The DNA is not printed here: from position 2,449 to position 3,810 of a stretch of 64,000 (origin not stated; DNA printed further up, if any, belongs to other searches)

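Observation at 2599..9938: Nonulosonic-acid module with duplicated WbuX/PseA-type amidotransferases bracketing a HisH/HisF-like pair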

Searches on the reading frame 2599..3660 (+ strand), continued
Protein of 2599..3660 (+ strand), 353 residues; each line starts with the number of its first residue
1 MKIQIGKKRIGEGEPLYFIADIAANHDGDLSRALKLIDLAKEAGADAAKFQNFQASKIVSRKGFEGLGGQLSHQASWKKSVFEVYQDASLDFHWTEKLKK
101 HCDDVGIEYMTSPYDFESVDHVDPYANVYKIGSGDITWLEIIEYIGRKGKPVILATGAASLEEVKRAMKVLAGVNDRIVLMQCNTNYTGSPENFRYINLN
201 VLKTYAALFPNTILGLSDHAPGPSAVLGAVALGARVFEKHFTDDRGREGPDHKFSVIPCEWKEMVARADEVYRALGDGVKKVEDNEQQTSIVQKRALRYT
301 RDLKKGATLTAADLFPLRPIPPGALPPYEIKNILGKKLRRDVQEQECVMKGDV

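Call 60: find_homologous_proteins(query=window:2599-3660:+, max_evalue=1e-20)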
Query window:2599-3660:+ (353 aa): 8000 proteins with E <= 1e-20 among 8000 candidates; the best 120 are listed.
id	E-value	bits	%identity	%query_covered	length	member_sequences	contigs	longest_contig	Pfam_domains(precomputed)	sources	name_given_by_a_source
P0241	6.7e-237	803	100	100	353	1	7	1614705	PF03102.21,PF08666.18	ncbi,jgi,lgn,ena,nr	ncbi:MAG TPA: N-acetylneuraminate synthase family protein [Candidatus Omnitrophota bacterium]|nr:N-a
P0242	8.6e-197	671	84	100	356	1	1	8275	PF03102.21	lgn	-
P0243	2.3e-185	634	79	100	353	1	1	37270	PF03102.21,PF08666.18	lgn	-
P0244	7.7e-182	622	77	100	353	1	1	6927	PF03102.21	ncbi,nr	ncbi:MAG: N-acetylneuraminate synthase family protein [Candidatus Omnitrophica bacterium]|nr:N-acety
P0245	4.1e-180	616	76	100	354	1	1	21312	PF03102.21,PF08666.18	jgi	-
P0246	3.9e-179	613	76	100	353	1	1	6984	PF03102.21,PF08666.18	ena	-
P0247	1.2e-177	608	75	100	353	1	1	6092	PF03102.21,PF08666.18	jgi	jgi:N-acetylneuraminate synthase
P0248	7.7e-175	599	73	100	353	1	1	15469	PF03102.21,PF08666.18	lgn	-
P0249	7.4e-174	596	74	100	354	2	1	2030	PF03102.21,PF08666.18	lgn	-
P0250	8.9e-172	589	72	100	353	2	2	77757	PF03102.21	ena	-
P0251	4.3e-170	584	70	100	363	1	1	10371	PF03102.21,PF08666.18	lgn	-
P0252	6.3e-170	583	70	100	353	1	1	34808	PF03102.21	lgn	-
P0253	1.3e-169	582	71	100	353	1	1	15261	PF03102.21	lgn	-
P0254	3.2e-169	581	71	100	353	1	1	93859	PF03102.21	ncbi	ncbi:MAG: N-acetylneuraminate synthase family protein [Candidatus Omnitrophota bacterium]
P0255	3.4e-169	581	72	100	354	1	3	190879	PF03102.21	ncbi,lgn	-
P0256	2.4e-167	574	70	98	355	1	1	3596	PF03102.21,PF08666.18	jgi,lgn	jgi:N-acetylneuraminate synthase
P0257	5.8e-167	573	70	100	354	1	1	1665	PF03102.21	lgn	-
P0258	5.0e-166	570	69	100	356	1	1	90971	PF03102.21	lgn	-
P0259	4.4e-165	567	70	100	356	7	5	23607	PF03102.21,PF08666.18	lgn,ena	-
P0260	1.5e-164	565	71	98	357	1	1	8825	PF03102.21,PF08666.18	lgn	-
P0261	2.3e-163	561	68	100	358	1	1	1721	PF03102.21,PF08666.18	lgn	-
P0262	7.1e-163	560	68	99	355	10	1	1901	PF03102.21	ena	-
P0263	2.5e-162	558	69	100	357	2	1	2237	PF03102.21,PF08666.18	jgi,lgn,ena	-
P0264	3.8e-162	557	70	100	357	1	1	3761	PF03102.21,PF08666.18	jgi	-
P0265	1.0e-161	556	68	99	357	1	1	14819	PF03102.21,PF08666.18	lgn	-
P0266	2.5e-161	555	70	99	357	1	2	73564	PF03102.21,PF08666.18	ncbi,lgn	-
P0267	3.4e-161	554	69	100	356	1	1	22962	PF03102.21,PF08666.18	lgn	-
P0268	5.2e-161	554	69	100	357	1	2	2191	PF03102.21,PF08666.18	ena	-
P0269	5.5e-161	554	69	100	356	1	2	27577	PF03102.21,PF08666.18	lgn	-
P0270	9.3e-161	553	69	100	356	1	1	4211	PF03102.21,PF08666.18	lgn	-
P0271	1.4e-160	552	70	98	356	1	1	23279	PF03102.21,PF08666.18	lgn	-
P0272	3.7e-160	551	67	100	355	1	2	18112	PF03102.21,PF08666.18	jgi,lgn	-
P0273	3.7e-160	551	68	100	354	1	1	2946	PF03102.21,PF08666.18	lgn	-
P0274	4.4e-160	551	68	100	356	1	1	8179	PF03102.21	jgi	jgi:sialic acid synthase SpsE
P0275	1.3e-159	549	68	99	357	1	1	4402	PF03102.21,PF08666.18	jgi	jgi:sialic acid synthase SpsE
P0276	2.1e-159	548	67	100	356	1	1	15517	PF03102.21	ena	-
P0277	2.2e-159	548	67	99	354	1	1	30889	PF03102.21,PF08666.18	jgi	jgi:sialic acid synthase SpsE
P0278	2.3e-159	548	69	99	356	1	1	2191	PF03102.21,PF08666.18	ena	-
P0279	3.3e-159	548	68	100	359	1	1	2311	PF03102.21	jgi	-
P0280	3.4e-159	548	69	99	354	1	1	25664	PF03102.21,PF08666.18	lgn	-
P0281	4.5e-159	547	67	100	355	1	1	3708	PF03102.21,PF08666.18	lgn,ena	-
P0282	6.1e-159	547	68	100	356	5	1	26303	PF03102.21,PF08666.18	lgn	-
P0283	6.1e-159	547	68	99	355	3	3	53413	PF03102.21,PF08666.18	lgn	-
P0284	6.2e-159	547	69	97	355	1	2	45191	PF03102.21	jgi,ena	-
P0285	8.4e-159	546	67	99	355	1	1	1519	PF03102.21,PF08666.18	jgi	jgi:N-acetylneuraminate synthase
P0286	2.0e-158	545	67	99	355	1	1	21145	PF03102.21,PF08666.18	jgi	jgi:sialic acid synthase SpsE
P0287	2.1e-158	545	67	100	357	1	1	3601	PF03102.21,PF08666.18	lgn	-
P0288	2.1e-158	545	66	100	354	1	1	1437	PF03102.21,PF08666.18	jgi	jgi:N-acetylneuraminate synthase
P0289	2.3e-158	545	67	99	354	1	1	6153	PF03102.21,PF08666.18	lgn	-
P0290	2.8e-158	545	68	100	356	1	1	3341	PF03102.21,PF08666.18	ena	-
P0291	3.1e-158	545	67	98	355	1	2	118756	PF03102.21,PF08666.18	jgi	jgi:sialic acid synthase SpsE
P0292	3.1e-158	545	67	99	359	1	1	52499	PF03102.21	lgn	-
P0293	3.9e-158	544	68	96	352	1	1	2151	PF03102.21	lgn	-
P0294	4.0e-158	544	67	97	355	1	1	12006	PF03102.21,PF08666.18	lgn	-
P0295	4.0e-158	544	68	98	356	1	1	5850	PF03102.21,PF08666.18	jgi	jgi:N-acetylneuraminate synthase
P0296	4.7e-158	544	67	100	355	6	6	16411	PF03102.21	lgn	-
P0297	7.1e-158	543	67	100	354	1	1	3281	PF03102.21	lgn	-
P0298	7.1e-158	543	67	99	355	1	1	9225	PF03102.21,PF08666.18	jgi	jgi:sialic acid synthase SpsE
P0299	8.9e-158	543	68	97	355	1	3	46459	PF03102.21,PF08666.18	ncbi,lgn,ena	-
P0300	9.3e-158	543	66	99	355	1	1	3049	PF03102.21,PF08666.18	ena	-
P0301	1.1e-157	543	67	99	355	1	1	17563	PF03102.21,PF08666.18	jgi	jgi:sialic acid synthase SpsE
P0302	1.5e-157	542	65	99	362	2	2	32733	PF03102.21,PF08666.18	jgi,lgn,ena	-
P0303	1.8e-157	542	67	99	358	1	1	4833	PF03102.21,PF08666.18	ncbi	-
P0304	2.4e-157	542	68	99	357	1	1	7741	PF03102.21,PF08666.18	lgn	-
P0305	2.6e-157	542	68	99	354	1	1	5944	PF03102.21,PF08666.18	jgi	jgi:sialic acid synthase SpsE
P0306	2.8e-157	541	68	99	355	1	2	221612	PF03102.21,PF08666.18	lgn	-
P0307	2.9e-157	541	68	99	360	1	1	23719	PF03102.21,PF08666.18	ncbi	ncbi:MAG: N-acetylneuraminate synthase family protein [Candidatus Omnitrophota bacterium]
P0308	3.5e-157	541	66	99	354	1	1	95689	PF03102.21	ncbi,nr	ncbi:MAG: N-acetylneuraminate synthase family protein [Candidatus Saganbacteria bacterium]|nr:N-acet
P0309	4.7e-157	541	66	99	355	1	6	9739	PF03102.21,PF08666.18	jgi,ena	jgi:N-acetylneuraminate synthase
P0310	5.6e-157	540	67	100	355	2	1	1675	PF03102.21,PF08666.18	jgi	-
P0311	6.5e-157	540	68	98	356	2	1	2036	PF03102.21,PF08666.18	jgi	jgi:N-acetylneuraminate synthase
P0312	6.5e-157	540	67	100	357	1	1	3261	PF03102.21,PF08666.18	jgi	-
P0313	7.0e-157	540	69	99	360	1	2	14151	PF03102.21,PF08666.18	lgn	-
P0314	7.3e-157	540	69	97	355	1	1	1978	PF03102.21,PF08666.18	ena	-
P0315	9.1e-157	540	68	100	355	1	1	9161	PF03102.21,PF08666.18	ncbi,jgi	ncbi:MAG: N-acetylneuraminate synthase family protein [Candidatus Helarchaeota archaeon]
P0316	1.1e-156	539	67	96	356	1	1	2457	PF03102.21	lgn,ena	-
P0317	1.1e-156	539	65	97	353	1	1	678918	PF03102.21,PF08666.18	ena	-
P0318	1.3e-156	539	69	98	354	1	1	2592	PF03102.21,PF08666.18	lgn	-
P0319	1.3e-156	539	67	99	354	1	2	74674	PF03102.21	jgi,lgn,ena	-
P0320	1.4e-156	539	66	99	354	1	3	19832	PF03102.21,PF08666.18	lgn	-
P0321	1.7e-156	539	69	97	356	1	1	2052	PF03102.21,PF08666.18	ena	-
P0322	2.0e-156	539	66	100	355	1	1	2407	PF03102.21,PF08666.18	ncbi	-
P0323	2.3e-156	538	67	98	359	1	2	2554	PF03102.21,PF08666.18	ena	-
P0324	2.9e-156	538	66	99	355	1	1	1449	PF03102.21,PF08666.18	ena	-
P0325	3.7e-156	538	67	99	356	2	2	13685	PF03102.21,PF08666.18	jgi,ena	jgi:N-acetylneuraminate synthase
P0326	3.9e-156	538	66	99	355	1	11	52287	PF03102.21,PF08666.18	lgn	-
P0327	5.1e-156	537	67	100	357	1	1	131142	PF03102.21,PF08666.18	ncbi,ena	-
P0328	5.2e-156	537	66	98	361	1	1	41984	PF03102.21,PF08666.18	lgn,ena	-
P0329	5.2e-156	537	65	100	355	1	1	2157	PF03102.21,PF08666.18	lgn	-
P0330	5.4e-156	537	66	99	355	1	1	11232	PF03102.21,PF08666.18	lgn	-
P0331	5.5e-156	537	66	98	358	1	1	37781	PF03102.21,PF08666.18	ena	-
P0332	5.8e-156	537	68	96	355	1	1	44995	PF03102.21,PF08666.18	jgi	jgi:sialic acid synthase SpsE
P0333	6.7e-156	537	66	100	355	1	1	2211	PF03102.21,PF08666.18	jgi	jgi:sialic acid synthase SpsE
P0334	6.7e-156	537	67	97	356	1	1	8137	PF03102.21,PF08666.18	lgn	-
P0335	7.5e-156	537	67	99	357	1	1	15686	PF03102.21,PF08666.18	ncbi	-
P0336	7.9e-156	537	65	100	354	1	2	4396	PF03102.21,PF08666.18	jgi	jgi:sialic acid synthase SpsE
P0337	8.2e-156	537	67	100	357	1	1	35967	PF03102.21,PF08666.18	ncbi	-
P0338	8.3e-156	537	66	99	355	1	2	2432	PF03102.21,PF08666.18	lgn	-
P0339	8.9e-156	536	66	100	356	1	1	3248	PF03102.21,PF08666.18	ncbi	-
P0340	9.0e-156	536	66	100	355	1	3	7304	PF03102.21,PF08666.18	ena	-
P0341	9.2e-156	536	66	99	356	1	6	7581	PF03102.21,PF08666.18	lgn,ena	-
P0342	1.0e-155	536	66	99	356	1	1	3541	PF03102.21,PF08666.18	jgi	jgi:sialic acid synthase SpsE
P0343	1.0e-155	536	67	99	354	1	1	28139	PF03102.21,PF08666.18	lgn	-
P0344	1.2e-155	536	66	100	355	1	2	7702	PF03102.21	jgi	-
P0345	1.4e-155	536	66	99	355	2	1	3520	PF03102.21,PF08666.18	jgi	-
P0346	1.7e-155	535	66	99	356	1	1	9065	PF03102.21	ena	-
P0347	2.2e-155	535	68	95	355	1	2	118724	PF03102.21,PF08666.18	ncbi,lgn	ncbi:MAG: N-acetylneuraminate synthase family protein [Bacteroidota bacterium]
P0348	2.2e-155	535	65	99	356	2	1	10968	PF03102.21,PF08666.18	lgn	-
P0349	2.3e-155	535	67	100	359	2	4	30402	PF03102.21,PF08666.18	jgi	-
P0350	4.3e-155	534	65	100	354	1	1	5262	PF03102.21,PF08666.18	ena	-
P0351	4.5e-155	534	66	99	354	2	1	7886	PF03102.21,PF08666.18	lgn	-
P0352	4.7e-155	534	65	99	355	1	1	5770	PF03102.21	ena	-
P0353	6.3e-155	534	68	98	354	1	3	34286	PF03102.21,PF08666.18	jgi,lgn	-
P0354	6.4e-155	534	66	98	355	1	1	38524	PF03102.21,PF08666.18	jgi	jgi:sialic acid synthase SpsE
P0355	7.5e-155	533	66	99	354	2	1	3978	PF03102.21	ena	-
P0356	8.0e-155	533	68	97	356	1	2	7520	PF03102.21,PF08666.18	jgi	jgi:sialic acid synthase SpsE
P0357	8.9e-155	533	66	100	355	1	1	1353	PF03102.21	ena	-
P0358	9.8e-155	533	66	98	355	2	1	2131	PF03102.21,PF08666.18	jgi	jgi:sialic acid synthase SpsE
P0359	1.1e-154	533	64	100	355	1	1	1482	PF03102.21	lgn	-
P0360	1.1e-154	533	65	100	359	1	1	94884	PF03102.21,PF08666.18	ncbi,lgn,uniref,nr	ncbi:N-acetylneuraminate synthase family protein [Halanaerobacter jeridensis]|uniref:N-acetylneurami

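Call 61: find_encoding_contigs(protein=P0360, flank=10000, max_places=1)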
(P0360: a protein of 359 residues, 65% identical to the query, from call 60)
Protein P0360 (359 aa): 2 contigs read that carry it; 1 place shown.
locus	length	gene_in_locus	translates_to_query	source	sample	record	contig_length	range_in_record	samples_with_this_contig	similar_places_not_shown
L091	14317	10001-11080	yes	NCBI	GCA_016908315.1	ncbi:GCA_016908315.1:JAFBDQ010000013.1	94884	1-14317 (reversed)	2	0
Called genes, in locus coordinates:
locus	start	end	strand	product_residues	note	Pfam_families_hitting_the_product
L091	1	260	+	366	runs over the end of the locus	PF00669:Flagellin_N, PF00700:Flagellin_C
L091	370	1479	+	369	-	PF00669:Flagellin_N, PF00700:Flagellin_C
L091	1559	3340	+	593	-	PF02465:FliD_N, PF07195:FliD_C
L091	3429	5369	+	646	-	PF01973:MptE-like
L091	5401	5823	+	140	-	PF26154:DUF8042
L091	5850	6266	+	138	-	PF02561:FliS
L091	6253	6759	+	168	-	PF05130:FlgN, PF05400:FliT (weak)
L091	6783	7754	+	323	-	PF01073:3Beta_HSD, PF01370:Epimerase, PF02719:Polysacc_synt_2, PF04321:RmlD_sub_bind, PF07993:NAD_binding_4 (weak), PF08659:KR (faint), PF13460:NAD_binding_10, PF16363:GDP_Man_Dehyd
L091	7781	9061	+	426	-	PF16254:DUF4910, PF09940:DUF2172, PF16221:HTH_47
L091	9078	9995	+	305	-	PF01370:Epimerase, PF04321:RmlD_sub_bind, PF16363:GDP_Man_Dehyd, PF07993:NAD_binding_4 (weak)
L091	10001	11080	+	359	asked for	PF03102:NeuB, PF08666:SAF (weak)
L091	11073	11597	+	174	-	PF13302:Acetyltransf_3, PF13420:Acetyltransf_4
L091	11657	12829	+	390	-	PF00685:Sulfotransfer_1, PF13469:Sulfotransfer_3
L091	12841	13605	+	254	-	PF02348:CTP_transf_3, PF12804:NTP_transf_3 (weak)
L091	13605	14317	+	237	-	?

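Call 62: find_encoding_contigs(protein=P0308, flank=10000, max_places=1)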
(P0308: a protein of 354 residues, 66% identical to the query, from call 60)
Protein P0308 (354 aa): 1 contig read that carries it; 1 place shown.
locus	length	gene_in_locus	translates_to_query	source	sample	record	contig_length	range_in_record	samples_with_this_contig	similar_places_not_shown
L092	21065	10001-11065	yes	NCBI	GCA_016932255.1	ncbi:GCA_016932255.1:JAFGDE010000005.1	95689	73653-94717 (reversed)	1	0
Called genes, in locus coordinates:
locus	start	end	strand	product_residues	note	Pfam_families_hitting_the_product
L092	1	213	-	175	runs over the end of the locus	PF00156:Pribosyltran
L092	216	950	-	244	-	PF01048:PNP_UDP_1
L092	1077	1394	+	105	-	PF12728:HTH_17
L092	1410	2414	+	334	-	PF02563:Poly_export, PF10531:SLBB (weak), PF22461:SLBB_2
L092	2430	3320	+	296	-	PF02706:Wzz, PF13807:GNVR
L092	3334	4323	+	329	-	PF01370:Epimerase, PF02719:Polysacc_synt_2, PF04321:RmlD_sub_bind, PF05368:NmrA (weak), PF08659:KR, PF01073:3Beta_HSD, PF13460:NAD_binding_10, PF16363:GDP_Man_Dehyd, +2 more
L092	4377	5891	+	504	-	PF02310:B12-binding, PF04055:Radical_SAM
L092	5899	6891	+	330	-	PF01408:GFO_IDH_MocA, PF22725:GFO_IDH_MocA_C3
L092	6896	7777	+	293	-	PF02348:CTP_transf_3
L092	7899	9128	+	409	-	PF00202:Aminotran_3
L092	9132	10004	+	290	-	PF01073:3Beta_HSD, PF01370:Epimerase, PF04321:RmlD_sub_bind, PF13460:NAD_binding_10, PF16363:GDP_Man_Dehyd, PF02719:Polysacc_synt_2 (weak), PF07993:NAD_binding_4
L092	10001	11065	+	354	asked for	PF03102:NeuB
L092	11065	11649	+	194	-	PF13302:Acetyltransf_3, PF13420:Acetyltransf_4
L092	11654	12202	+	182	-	PF13302:Acetyltransf_3, PF13420:Acetyltransf_4, PF13523:Acetyltransf_8, PF00583:Acetyltransf_1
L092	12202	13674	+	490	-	PF01943:Polysacc_synt, PF13440:Polysacc_synt_3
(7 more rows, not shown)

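Call 63: find_encoding_contigs(protein=P0254, flank=10000, max_places=1)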
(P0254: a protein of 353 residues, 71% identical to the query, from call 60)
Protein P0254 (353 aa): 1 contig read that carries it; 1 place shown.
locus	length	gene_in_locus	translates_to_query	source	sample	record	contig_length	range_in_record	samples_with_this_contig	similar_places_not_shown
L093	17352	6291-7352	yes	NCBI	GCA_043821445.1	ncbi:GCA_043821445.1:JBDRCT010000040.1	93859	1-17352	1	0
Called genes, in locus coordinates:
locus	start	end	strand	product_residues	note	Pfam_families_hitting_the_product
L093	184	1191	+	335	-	PF01073:3Beta_HSD, PF01370:Epimerase, PF02719:Polysacc_synt_2, PF04321:RmlD_sub_bind (weak), PF07993:NAD_binding_4 (faint), PF13460:NAD_binding_10 (weak), PF16363:GDP_Man_Dehyd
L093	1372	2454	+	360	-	PF13489:Methyltransf_23, PF13847:Methyltransf_31 (weak), PF08241:Methyltransf_11 (weak), PF08242:Methyltransf_12 (weak), PF13649:Methyltransf_25 (faint)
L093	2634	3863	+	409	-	PF00202:Aminotran_3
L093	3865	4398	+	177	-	PF13302:Acetyltransf_3, PF00583:Acetyltransf_1 (weak), PF13420:Acetyltransf_4 (weak)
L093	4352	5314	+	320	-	PF00248:Aldo_ket_red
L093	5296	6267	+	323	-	PF01073:3Beta_HSD, PF01370:Epimerase, PF02719:Polysacc_synt_2, PF04321:RmlD_sub_bind, PF16363:GDP_Man_Dehyd, PF07993:NAD_binding_4 (weak)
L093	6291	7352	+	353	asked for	PF03102:NeuB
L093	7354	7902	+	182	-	PF13302:Acetyltransf_3, PF13420:Acetyltransf_4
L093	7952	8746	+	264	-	PF02348:CTP_transf_3, PF12804:NTP_transf_3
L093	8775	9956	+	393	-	-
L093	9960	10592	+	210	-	PF00117:GATase, PF01174:SNO (weak), PF07685:GATase_3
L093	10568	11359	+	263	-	PF00977:His_biosynth, PF01207:Dus (faint)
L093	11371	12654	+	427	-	PF16254:DUF4910, PF09940:DUF2172, PF16221:HTH_47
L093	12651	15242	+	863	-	PF02522:Antibiotic_NAT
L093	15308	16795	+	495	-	PF01943:Polysacc_synt, PF13440:Polysacc_synt_3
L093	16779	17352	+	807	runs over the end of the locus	PF09586:YfhO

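Call 68: find_related_loci(query=window:2599-3660:+, collection=metagenome_contigs, flank=10000)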
Query window:2599-3660:+ (353 aa) in metagenome_contigs; peptide patterns used: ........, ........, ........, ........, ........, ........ (x = any residue, [..] = any of these).
599 stretches matched a pattern (row limit reached: there are more); 589 encode a relative of the query (tblastn E <= 1e-3); the best 80 are kept; 80 distinct loci.
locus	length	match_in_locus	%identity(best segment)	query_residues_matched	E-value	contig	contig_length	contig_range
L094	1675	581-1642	67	1-353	4e-178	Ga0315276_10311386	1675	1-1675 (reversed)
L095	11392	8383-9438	65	2-353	2e-161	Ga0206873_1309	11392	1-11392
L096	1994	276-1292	67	3-342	2e-171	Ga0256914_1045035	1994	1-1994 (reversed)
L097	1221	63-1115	64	3-353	5e-173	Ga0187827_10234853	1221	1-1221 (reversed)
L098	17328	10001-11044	66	1-348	8e-157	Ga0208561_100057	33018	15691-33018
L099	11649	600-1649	63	3-353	1e-152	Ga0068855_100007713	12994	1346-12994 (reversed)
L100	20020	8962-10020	62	1-353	5e-152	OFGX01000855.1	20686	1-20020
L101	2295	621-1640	63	3-342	9e-159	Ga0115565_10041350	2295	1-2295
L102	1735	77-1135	63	1-353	2e-160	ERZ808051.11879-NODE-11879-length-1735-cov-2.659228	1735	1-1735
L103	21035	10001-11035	62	3-348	2e-147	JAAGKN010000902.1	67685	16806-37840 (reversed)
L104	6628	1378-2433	61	1-353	1e-147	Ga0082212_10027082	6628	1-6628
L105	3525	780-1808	63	2-344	7e-152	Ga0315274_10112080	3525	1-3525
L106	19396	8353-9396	62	1-349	6e-145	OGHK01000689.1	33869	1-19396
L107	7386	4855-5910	59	1-353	4e-144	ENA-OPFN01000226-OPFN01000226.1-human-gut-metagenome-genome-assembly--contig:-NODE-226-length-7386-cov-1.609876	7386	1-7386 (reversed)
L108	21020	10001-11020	61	2-342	3e-143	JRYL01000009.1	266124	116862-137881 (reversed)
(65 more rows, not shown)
